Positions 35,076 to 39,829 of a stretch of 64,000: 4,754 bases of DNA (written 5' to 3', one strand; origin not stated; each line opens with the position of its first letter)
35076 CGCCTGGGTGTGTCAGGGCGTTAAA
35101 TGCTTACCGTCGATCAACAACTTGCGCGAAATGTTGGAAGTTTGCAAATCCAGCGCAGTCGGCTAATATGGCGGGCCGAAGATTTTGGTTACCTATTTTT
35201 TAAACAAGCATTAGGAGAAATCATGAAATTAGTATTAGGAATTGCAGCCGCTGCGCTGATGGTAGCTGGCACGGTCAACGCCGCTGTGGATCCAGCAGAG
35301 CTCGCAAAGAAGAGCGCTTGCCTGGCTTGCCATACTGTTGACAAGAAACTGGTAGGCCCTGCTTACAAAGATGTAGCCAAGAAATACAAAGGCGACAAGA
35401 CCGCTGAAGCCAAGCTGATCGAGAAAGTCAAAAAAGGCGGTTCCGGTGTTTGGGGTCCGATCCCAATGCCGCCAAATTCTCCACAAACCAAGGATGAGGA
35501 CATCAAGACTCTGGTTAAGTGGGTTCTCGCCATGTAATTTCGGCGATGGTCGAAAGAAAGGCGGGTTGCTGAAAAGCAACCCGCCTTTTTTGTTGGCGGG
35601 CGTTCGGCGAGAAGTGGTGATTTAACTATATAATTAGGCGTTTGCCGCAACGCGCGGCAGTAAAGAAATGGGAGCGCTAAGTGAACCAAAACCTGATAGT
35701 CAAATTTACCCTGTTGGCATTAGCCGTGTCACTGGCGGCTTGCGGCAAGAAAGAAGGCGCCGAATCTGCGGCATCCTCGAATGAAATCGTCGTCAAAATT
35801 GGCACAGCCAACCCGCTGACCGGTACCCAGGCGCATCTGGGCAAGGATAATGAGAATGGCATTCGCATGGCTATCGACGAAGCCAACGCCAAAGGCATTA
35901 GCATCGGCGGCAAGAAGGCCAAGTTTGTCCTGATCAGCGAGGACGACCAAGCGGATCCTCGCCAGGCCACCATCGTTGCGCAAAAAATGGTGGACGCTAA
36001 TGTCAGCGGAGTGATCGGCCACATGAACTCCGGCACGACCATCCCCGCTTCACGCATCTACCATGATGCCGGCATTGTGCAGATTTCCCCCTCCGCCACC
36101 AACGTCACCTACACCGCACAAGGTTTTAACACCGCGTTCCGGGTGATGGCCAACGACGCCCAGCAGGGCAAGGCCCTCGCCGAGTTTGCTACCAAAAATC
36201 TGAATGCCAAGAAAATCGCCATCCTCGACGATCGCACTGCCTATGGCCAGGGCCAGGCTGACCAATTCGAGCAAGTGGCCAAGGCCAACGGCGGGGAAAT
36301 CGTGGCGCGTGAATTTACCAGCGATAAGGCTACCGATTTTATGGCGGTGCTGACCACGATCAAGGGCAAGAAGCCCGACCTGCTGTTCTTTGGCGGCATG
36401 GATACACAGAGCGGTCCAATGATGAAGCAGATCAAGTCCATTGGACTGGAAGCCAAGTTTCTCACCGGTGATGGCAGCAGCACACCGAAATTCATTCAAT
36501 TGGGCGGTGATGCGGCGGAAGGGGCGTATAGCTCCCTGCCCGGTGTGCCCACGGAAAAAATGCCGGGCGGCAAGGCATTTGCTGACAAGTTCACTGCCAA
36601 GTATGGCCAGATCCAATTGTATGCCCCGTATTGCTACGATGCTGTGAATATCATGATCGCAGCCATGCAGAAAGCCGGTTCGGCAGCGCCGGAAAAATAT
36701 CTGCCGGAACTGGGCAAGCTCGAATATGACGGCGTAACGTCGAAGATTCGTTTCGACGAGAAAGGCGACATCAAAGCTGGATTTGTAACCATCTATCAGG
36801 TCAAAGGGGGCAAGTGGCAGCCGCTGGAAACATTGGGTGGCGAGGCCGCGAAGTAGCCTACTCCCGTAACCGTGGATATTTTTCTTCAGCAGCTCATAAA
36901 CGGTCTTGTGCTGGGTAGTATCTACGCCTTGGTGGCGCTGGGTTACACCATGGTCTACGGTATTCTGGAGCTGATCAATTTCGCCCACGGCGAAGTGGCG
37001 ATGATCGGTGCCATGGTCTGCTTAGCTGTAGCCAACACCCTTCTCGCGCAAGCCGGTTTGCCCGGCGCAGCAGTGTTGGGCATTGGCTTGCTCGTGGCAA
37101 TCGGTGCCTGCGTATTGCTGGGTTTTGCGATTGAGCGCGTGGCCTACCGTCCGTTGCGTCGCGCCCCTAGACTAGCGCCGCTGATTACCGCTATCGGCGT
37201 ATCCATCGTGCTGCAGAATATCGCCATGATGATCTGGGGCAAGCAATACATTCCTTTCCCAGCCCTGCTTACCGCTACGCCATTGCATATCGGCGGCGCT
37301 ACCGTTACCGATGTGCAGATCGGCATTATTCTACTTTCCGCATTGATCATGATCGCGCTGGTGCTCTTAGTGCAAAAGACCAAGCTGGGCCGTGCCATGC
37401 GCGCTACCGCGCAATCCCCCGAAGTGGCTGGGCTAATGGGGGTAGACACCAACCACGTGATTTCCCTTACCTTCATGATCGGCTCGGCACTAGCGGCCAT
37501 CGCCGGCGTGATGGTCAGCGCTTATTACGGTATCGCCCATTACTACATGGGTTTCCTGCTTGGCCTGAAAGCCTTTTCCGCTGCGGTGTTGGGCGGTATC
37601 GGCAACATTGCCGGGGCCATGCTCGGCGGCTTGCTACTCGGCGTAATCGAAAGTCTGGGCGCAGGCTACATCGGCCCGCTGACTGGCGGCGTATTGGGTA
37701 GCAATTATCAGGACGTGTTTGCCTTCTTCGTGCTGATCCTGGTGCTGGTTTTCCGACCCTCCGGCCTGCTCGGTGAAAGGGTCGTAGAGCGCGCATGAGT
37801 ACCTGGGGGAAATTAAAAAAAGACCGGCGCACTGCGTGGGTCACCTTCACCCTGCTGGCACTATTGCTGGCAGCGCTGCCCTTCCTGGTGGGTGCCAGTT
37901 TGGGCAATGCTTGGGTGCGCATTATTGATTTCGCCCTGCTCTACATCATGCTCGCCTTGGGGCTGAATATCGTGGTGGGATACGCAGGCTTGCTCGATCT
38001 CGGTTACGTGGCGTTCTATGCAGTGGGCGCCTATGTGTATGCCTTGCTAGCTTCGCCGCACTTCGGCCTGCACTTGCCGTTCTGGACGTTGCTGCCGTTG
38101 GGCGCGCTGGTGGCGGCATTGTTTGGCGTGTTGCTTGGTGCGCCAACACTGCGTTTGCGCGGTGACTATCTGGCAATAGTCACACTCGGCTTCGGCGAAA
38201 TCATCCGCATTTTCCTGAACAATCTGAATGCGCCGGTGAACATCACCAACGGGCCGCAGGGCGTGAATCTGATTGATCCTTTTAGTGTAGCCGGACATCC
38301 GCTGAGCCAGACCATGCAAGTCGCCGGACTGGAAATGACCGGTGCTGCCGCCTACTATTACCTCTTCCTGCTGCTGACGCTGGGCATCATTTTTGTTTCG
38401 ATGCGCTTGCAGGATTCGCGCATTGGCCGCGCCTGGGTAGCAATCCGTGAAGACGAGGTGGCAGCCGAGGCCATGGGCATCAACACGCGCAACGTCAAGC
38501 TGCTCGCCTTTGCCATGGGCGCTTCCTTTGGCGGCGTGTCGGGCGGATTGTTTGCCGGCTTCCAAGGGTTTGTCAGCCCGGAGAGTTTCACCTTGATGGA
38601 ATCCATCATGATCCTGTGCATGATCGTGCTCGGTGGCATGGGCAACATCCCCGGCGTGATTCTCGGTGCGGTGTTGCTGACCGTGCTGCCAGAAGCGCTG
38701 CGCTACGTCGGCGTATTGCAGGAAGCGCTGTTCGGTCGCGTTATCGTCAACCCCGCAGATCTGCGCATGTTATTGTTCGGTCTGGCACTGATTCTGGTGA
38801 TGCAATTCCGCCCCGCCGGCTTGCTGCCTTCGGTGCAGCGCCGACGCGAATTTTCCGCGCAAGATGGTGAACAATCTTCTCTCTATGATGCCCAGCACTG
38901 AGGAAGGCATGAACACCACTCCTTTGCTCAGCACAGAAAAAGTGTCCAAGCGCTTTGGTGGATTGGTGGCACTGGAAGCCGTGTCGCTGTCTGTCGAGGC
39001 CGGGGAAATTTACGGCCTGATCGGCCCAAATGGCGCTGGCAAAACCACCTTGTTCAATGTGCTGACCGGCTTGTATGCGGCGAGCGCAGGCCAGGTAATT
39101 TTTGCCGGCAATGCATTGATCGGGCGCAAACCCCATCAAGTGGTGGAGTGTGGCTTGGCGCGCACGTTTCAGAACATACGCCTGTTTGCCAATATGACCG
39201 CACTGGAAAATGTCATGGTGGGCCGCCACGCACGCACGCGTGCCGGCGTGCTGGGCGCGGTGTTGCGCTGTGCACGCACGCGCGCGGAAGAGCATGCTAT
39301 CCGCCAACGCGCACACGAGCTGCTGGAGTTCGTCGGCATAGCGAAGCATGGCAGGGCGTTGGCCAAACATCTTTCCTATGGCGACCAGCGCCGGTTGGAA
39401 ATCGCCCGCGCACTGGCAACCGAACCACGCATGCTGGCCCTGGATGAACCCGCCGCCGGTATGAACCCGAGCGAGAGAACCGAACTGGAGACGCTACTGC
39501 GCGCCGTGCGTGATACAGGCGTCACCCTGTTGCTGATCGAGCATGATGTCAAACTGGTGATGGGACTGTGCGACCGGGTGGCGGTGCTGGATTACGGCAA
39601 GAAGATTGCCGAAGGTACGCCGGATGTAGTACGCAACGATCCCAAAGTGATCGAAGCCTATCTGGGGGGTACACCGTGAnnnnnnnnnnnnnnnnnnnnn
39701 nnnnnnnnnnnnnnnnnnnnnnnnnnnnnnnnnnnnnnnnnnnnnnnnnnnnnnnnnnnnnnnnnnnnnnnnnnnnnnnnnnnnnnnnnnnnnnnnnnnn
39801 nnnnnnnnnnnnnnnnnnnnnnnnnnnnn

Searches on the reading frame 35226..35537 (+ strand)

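Call 52: search_protein_families(library=pfam, proteins=[window:35226-35537:+], max_evalue=0.0001)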
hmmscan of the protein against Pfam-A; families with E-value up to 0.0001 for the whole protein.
window:35226-35537:+ (103 aa): 2 families
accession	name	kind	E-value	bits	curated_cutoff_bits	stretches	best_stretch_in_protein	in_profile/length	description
PF00034.26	Cytochrom_C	-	4.4e-10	41.2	21.3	1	25-101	6-87/90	Cytochrome c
PF13442.11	Cytochrome_CBB3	-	2.2e-07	31.6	27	1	22-100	5-68/68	Cytochrome C oxidase, cbb3-type, subunit III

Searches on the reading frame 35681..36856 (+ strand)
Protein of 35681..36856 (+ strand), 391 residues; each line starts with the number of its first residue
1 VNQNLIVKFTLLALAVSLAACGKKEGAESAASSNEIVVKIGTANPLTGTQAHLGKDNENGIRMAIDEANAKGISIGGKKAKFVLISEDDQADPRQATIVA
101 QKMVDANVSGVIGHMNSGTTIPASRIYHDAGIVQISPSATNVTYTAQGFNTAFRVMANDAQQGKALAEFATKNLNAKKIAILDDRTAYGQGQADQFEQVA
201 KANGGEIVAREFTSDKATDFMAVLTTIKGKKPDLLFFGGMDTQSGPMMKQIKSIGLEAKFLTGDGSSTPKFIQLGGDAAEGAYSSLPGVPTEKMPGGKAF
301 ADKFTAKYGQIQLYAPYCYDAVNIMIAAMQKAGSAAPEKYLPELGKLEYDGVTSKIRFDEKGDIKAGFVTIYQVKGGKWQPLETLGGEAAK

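Call 3: search_protein_families(library=pfam, proteins=[window:35681-36856:+], max_evalue=0.01)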
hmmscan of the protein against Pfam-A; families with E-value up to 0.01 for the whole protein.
window:35681-36856:+ (391 aa): 3 families
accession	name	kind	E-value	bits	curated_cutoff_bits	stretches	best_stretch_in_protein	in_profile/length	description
PF13458.12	Peripla_BP_6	-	1.5e-61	209.4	31.7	1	38-377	2-342/343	Periplasmic binding protein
PF01094.35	ANF_receptor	-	7.6e-26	91.4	25.4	1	60-376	5-352/353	Receptor family ligand binding region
PF13433.12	Peripla_BP_5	-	3.1e-16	59.9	27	1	38-362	1-324/363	Periplasmic binding protein domain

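Call 4: search_protein_families(library=ncbifam, proteins=[window:35681-36856:+], max_evalue=0.01)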
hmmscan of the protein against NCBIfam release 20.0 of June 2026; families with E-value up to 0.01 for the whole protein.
window:35681-36856:+ (391 aa): 4 families
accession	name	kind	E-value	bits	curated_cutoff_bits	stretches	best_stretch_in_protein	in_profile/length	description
NF011933.0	PRK15404.1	subfamily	7.6e-64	216.1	477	1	34-373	23-359/370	high-affinity branched-chain amino acid ABC transporter substrate-binding protein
TIGR03407.1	urea_ABC_UrtA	exception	4.7e-15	55.4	492.75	1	38-363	1-328/361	urea ABC transporter substrate-binding protein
TIGR03669.1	urea_ABC_arch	equivalog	3e-09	36.3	494.8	1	39-309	2-267/375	urea ABC transporter substrate-binding protein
NF047847.2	SS_mature_LptM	equivalog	0.0048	17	27.7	1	1-24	1-23/31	LPS translocon maturation chaperone LptM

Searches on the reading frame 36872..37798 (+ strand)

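Call 3: search_protein_families(library=pfam, proteins=[window:36872-37798:+], max_evalue=0.01)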
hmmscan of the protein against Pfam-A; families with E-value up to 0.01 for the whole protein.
window:36872-37798:+ (308 aa): 1 family
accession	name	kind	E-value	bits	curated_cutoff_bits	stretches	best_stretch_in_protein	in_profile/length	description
PF02653.21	BPD_transp_2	-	3.1e-46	158.1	26.8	1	8-292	2-269/269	Branched-chain amino acid transport system / permease component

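Call 4: search_protein_families(library=ncbifam, proteins=[window:36872-37798:+], max_evalue=0.01)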
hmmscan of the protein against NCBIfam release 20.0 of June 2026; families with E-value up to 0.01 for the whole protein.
window:36872-37798:+ (308 aa): 12 families
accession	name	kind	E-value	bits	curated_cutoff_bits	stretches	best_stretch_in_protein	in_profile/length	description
NF008011.0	PRK10740.1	equivalog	3.9e-77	259.9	379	1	3-307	7-307/308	high-affinity branched-chain amino acid ABC transporter permease LivH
TIGR03409.1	urea_trans_UrtB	equivalog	3.5e-44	151.6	250.3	1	6-303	2-289/291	urea ABC transporter permease subunit UrtB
TIGR03622.1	urea_t_UrtB_arc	equivalog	4.9e-21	75.2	374.25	1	18-272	14-257/284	urea ABC transporter, permease protein UrtB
NF040906.3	GguB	equivalog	2.4e-10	40.2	450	1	147-261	223-342/375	multiple monosaccharide ABC transporter permease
NF007014.0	PRK09478.1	equivalog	6.3e-07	29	386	1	98-267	129-306/336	galactose/methyl galactoside ABC transporter permease MglC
NF011961.0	PRK15432.1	equivalog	4e-06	26.3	388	1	16-294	45-303/344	autoinducer 2 ABC transporter permease LsrC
NF008630.0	PRK11618.1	equivalog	1e-05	25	363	1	14-262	42-282/331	galactofuranose ABC transporter, permease protein YjfF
NF007252.0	PRK09699.1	equivalog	1.2e-05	24.8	396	1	43-260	73-293/326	D-allose ABC transporter permease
TIGR03408.1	urea_trans_UrtC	equivalog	0.00014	21.7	296.2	1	153-264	172-284/313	urea ABC transporter permease subunit UrtC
NF008441.0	PRK11285.1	equivalog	0.00053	19.2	378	1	47-260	73-295/333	L-arabinose ABC transporter permease AraH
NF041862.1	YtfT_transport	equivalog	0.0012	18.1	535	1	16-292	64-317/339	galactofuranose ABC transporter, ATP-binding protein YtfT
NF007067.0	PRK09512.1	equivalog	0.0074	15.5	398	0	6-260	44-289/321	ribose ABC transporter permease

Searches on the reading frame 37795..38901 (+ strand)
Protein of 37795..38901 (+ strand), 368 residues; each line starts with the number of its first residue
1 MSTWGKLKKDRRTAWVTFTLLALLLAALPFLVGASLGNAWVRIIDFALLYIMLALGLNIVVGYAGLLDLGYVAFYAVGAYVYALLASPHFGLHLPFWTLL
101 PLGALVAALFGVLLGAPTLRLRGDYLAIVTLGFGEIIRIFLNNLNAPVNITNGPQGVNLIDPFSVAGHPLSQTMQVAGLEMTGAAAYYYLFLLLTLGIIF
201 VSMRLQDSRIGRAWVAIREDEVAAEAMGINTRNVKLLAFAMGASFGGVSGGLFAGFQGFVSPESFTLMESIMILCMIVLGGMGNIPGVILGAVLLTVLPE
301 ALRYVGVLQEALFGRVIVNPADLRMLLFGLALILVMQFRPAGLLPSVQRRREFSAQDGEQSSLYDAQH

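Call 3: search_protein_families(library=pfam, proteins=[window:37795-38901:+], max_evalue=0.01)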
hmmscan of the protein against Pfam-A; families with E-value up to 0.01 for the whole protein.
window:37795-38901:+ (368 aa): 1 family
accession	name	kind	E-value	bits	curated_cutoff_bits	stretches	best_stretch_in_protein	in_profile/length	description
PF02653.21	BPD_transp_2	-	8.6e-47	160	26.8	1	43-336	5-269/269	Branched-chain amino acid transport system / permease component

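Call 4: search_protein_families(library=ncbifam, proteins=[window:37795-38901:+], max_evalue=0.01)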
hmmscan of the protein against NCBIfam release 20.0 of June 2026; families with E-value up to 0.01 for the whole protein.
window:37795-38901:+ (368 aa): 10 families
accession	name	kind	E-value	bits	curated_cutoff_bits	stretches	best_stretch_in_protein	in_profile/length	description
NF008450.0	PRK11301.1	subfamily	1.9e-91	307.6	366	1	16-349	89-411/418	high-affinity branched-chain amino acid ABC transporter permease LivM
TIGR03727.1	urea_t_UrtC_arc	equivalog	2.6e-29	102.3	575.55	1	11-353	25-347/369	urea ABC transporter, permease protein UrtC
TIGR03408.1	urea_trans_UrtC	equivalog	9.8e-26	91.2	296.2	2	101-299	97-280/313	urea ABC transporter permease subunit UrtC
TIGR03409.1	urea_trans_UrtB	equivalog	3.4e-17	63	250.3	1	47-347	11-289/291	urea ABC transporter permease subunit UrtB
NF008011.0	PRK10740.1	equivalog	1.8e-12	47.5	379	1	49-302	21-270/308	high-affinity branched-chain amino acid ABC transporter permease LivH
TIGR03622.1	urea_t_UrtB_arc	equivalog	9.3e-09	35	374.25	1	44-298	8-244/284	urea ABC transporter, permease protein UrtB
NF011961.0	PRK15432.1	equivalog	1.4e-07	31.1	388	1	194-300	166-277/344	autoinducer 2 ABC transporter permease LsrC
NF007014.0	PRK09478.1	equivalog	3.6e-07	29.8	386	1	172-318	168-322/336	galactose/methyl galactoside ABC transporter permease MglC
NF040906.3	GguB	equivalog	6e-06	25.7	450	1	188-309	225-351/375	multiple monosaccharide ABC transporter permease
NF007067.0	PRK09512.1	equivalog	0.0031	16.7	398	0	49-307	55-297/321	ribose ABC transporter permease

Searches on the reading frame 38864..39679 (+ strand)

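Call 3: search_protein_families(library=pfam, proteins=[window:38864-39679:+], max_evalue=0.01)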
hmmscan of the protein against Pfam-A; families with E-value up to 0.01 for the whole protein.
window:38864-39679:+ (271 aa): 4 families
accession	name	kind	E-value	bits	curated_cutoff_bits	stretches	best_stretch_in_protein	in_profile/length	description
PF00005.33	ABC_tran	-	2.2e-31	109.7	25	1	37-197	1-136/137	ABC transporter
PF12399.14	BCA_ABC_TP_C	-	1.3e-13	50.7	25.5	1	246-269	1-24/27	Branched-chain amino acid ATP-binding cassette transporter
PF13304.12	AAA_21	-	2.4e-07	31.6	27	1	49-85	1-36/304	AAA domain, putative AbiEii toxin, Type IV TA system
PF13604.12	AAA_30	-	0.00036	20.7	27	1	49-81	20-52/191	AAA domain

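Call 4: search_protein_families(library=ncbifam, proteins=[window:38864-39679:+], max_evalue=0.01)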
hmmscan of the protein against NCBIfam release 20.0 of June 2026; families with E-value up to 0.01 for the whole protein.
window:38864-39679:+ (271 aa): 191 families (the best 25 are shown)
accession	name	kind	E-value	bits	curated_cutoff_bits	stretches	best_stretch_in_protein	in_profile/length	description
NF008449.1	PRK11300.1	equivalog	4.5e-87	291.5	362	1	18-268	2-253/255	high-affinity branched-chain amino acid ABC transporter ATP-binding protein LivG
TIGR03411.1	urea_trans_UrtD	equivalog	1.2e-59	201.9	304.1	1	21-268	2-241/242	urea ABC transporter ATP-binding protein UrtD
TIGR04406.1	LPS_export_lptB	equivalog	2e-48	164.8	240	1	22-268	2-234/239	LPS export ABC transporter ATP-binding protein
TIGR01188.1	drrA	subfamily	5.4e-46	157.3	312.45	1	29-256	1-211/302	daunorubicin resistance ABC transporter, ATP-binding protein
NF047930.1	ABC_ATP_B6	equivalog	1e-44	153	670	1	22-257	3-224/510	putative B6 ABC transporter ATP-binding protein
TIGR03265.1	PhnT2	equivalog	2.7e-42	145.3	457.7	1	20-261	3-227/353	putative 2-aminoethylphosphonate ABC transporter ATP-binding protein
NF008442.0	PRK11288.1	equivalog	8.5e-42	143.1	689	1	17-250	3-224/504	L-arabinose ABC transporter ATP-binding protein AraG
NF008144.0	PRK10895.1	equivalog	2.1e-41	142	381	1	22-268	4-236/241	LPS export ABC transporter ATP-binding protein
NF010060.0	PRK13537.1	equivalog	7.2e-40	136.8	521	1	14-256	8-233/314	nodulation factor ABC transporter ATP-binding protein NodI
TIGR00968.1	3a0106s01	subfamily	8e-40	136.8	342.75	1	25-261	4-223/237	sulfate ABC transporter ATP-binding protein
NF040905.2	GguA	equivalog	9.9e-40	136.3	810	1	22-250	2-220/500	multiple monosaccharide ABC transporter ATP-binding protein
NF041861.1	YtfR_transport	equivalog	1.3e-39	136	850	1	21-251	1-219/492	galactofuranose ABC transporter, ATP-binding protein YtfR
NF008030.0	PRK10762.1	equivalog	2e-39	135.7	745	1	19-267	2-238/501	ribose ABC transporter ATP-binding protein RbsA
NF010069.0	PRK13549.1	equivalog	2.8e-39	134.9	699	1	19-258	3-232/513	xylose ABC transporter ATP-binding protein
NF007027.0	PRK09493.1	equivalog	1.3e-38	132.8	379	1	24-260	4-227/240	glutamine ABC transporter ATP-binding protein GlnQ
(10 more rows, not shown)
